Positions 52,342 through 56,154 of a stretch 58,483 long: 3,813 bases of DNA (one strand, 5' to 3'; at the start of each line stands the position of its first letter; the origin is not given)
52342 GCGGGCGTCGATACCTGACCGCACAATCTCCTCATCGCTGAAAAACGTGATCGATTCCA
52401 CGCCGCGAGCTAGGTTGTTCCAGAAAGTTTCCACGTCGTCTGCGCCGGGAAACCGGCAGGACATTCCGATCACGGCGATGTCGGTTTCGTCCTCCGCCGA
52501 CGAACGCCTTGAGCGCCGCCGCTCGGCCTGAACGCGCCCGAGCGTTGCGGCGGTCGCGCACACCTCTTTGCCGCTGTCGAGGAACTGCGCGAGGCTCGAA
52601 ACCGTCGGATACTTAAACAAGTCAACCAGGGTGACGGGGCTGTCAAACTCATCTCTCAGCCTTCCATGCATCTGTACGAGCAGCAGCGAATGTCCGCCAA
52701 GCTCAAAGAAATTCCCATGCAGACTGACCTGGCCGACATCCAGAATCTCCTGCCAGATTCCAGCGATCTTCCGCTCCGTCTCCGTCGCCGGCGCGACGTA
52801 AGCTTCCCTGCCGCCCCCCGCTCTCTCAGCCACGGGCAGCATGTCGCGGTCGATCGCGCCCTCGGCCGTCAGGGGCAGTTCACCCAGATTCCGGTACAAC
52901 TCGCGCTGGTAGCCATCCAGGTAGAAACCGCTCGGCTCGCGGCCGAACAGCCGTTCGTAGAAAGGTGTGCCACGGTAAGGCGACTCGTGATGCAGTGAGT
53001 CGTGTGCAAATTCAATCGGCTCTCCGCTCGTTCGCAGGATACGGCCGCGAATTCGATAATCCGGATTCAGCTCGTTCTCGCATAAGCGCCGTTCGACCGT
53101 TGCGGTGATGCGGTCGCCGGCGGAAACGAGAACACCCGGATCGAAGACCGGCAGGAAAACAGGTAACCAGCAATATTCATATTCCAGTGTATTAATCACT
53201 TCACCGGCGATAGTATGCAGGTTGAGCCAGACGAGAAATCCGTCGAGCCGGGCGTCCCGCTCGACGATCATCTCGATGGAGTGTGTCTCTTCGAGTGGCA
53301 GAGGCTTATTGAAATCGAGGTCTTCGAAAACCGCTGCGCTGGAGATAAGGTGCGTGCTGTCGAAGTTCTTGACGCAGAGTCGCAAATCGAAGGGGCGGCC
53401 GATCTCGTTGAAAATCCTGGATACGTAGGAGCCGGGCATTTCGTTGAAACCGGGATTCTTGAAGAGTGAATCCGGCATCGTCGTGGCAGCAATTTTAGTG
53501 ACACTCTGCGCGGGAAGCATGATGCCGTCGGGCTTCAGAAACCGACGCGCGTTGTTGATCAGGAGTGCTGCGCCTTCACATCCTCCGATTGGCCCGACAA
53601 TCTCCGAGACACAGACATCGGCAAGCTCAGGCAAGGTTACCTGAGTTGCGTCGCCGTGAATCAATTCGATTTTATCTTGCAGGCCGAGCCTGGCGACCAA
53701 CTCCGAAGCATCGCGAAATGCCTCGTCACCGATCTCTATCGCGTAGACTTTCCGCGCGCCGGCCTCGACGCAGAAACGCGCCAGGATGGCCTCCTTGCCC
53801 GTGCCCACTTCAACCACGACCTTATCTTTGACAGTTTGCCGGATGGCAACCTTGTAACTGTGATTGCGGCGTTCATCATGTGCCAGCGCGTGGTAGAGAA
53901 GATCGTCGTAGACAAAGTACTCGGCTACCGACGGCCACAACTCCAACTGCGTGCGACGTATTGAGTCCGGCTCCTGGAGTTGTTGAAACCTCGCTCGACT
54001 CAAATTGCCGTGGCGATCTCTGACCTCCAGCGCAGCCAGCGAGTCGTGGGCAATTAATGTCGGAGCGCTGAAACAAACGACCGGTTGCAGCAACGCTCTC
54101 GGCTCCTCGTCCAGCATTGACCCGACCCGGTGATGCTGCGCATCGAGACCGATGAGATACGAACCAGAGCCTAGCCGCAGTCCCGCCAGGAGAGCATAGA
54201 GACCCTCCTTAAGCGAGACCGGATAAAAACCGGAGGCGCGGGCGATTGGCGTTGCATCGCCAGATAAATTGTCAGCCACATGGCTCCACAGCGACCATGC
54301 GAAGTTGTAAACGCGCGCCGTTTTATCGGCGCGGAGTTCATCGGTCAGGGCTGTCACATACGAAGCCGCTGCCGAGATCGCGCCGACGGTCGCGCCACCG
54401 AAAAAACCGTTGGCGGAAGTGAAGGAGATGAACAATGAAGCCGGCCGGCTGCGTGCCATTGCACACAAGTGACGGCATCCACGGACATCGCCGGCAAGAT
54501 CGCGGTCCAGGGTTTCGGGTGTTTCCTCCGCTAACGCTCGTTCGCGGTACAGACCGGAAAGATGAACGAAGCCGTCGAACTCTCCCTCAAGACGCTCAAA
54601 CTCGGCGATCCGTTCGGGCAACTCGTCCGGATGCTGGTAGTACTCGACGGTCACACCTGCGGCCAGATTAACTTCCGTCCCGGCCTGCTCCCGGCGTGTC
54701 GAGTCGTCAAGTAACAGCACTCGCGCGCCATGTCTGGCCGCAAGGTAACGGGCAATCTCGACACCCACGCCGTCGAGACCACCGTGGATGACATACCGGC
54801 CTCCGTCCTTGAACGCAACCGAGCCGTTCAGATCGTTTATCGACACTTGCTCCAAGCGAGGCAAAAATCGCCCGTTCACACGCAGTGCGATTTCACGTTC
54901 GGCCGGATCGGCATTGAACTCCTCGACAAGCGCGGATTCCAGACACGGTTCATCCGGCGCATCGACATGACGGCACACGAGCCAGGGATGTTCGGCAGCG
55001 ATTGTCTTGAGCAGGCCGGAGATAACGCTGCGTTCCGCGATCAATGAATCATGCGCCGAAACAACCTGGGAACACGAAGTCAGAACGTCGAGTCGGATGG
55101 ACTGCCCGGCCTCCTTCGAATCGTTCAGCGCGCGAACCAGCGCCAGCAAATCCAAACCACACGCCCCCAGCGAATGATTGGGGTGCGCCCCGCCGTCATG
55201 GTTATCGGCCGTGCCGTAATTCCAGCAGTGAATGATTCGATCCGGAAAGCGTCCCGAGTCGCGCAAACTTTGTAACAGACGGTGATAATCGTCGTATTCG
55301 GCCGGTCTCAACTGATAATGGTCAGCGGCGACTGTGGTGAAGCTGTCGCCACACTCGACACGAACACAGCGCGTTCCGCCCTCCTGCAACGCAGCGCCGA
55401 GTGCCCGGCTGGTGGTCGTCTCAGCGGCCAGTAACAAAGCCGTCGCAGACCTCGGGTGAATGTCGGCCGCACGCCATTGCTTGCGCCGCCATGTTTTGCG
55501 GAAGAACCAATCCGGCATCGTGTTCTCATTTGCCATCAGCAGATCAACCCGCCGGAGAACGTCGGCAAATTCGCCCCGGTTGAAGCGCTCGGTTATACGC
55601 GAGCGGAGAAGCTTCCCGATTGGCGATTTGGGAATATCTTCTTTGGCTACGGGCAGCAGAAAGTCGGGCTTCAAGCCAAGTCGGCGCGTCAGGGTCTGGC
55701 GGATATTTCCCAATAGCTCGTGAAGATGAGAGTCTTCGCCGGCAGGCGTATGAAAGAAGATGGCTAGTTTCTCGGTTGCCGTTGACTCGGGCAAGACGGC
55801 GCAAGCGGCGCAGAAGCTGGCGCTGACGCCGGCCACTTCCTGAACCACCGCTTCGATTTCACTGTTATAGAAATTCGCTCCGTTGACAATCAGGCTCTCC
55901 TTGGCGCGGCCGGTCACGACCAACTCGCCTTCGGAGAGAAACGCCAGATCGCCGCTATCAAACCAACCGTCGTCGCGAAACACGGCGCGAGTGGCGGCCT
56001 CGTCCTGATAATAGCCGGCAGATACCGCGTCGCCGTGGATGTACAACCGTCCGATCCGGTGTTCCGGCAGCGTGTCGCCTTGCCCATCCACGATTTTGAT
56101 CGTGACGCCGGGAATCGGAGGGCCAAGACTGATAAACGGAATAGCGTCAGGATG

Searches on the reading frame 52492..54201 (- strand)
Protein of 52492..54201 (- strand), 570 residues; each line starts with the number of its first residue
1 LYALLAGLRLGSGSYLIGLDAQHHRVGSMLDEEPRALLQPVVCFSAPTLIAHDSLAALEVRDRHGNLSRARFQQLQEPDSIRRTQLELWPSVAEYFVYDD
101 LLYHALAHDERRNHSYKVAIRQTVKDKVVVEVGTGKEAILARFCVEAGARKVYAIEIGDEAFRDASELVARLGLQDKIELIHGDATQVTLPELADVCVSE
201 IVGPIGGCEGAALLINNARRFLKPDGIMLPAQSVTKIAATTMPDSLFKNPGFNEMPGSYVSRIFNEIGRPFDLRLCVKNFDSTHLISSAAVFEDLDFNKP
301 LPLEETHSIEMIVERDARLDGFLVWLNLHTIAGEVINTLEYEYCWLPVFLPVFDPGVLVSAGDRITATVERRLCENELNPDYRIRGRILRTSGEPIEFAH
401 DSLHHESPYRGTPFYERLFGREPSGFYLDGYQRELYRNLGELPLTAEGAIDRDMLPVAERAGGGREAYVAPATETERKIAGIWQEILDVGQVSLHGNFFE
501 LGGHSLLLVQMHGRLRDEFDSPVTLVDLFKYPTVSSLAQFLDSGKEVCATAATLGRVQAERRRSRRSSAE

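Call 33: search_protein_families(library=pfam, proteins=[window:52492-54201:-], max_evalue=0.01)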
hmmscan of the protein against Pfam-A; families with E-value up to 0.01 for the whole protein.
window:52492-54201:- (570 aa): 9 families
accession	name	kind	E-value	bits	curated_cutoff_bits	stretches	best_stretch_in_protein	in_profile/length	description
PF00550.31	PP-binding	-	3e-16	59.9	20.8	1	478-541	2-67/67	Phosphopantetheine attachment site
PF05185.22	PRMT5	-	9.4e-07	29.3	22.9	1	94-228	39-170/171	PRMT5 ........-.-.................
PF13649.12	Methyltransf_25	-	1.3e-05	26.3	27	1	129-226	1-97/97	Methyltransferase domain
PF08241.18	Methyltransf_11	-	3e-05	25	21.2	1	131-228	2-93/95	Methyltransferase domain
PF12847.13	Methyltransf_18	-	4.1e-05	24.1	27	1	121-220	9-106/151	Methyltransferase domain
PF13847.12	Methyltransf_31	-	0.00029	21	27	1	125-234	3-113/145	Methyltransferase domain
PF13578.12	Methyltransf_24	-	0.0053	18.1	26.3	0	130-228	1-100/105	Methyltransferase domain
PF06325.19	PrmA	-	0.0072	16.3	22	0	125-227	161-255/296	Ribosomal protein L11 methyltransferase (PrmA)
PF02475.24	TRM5-TYW2_MTfase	-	0.0079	16.6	28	0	119-202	29-113/164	TRM5/TYW2 methyltransferase domain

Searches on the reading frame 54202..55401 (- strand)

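Call 33: search_protein_families(library=pfam, proteins=[window:54202-55401:-], max_evalue=0.01)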
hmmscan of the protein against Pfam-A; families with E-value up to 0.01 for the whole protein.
window:54202-55401:- (400 aa): 4 families
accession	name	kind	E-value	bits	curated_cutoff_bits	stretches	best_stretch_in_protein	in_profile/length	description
PF08659.16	KR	-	5e-20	72.6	22.6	1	201-373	1-179/180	KR domain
PF21394.3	Beta-ketacyl_N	-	1.6e-15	57.6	26.9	1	9-160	23-165/170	Beta-ketoacyl synthase-like, N-terminal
PF00106.31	adh_short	-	2e-05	24.6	26.6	1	204-359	4-166/195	short chain dehydrogenase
PF13561.12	adh_short_C2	-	0.0007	19.7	27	1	210-338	6-141/236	Enoyl-(Acyl carrier protein) reductase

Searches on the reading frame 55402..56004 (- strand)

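Call 33: search_protein_families(library=pfam, proteins=[window:55402-56004:-], max_evalue=0.01)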
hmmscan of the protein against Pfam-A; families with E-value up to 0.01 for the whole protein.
window:55402-56004:- (201 aa): 1 family
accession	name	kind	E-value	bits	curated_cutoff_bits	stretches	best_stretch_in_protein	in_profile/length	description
PF23024.1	AMP-dom_DIP2-like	-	0.00043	20.7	27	1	36-145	2-104/110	Disco-interacting protein 2-like, AMP domain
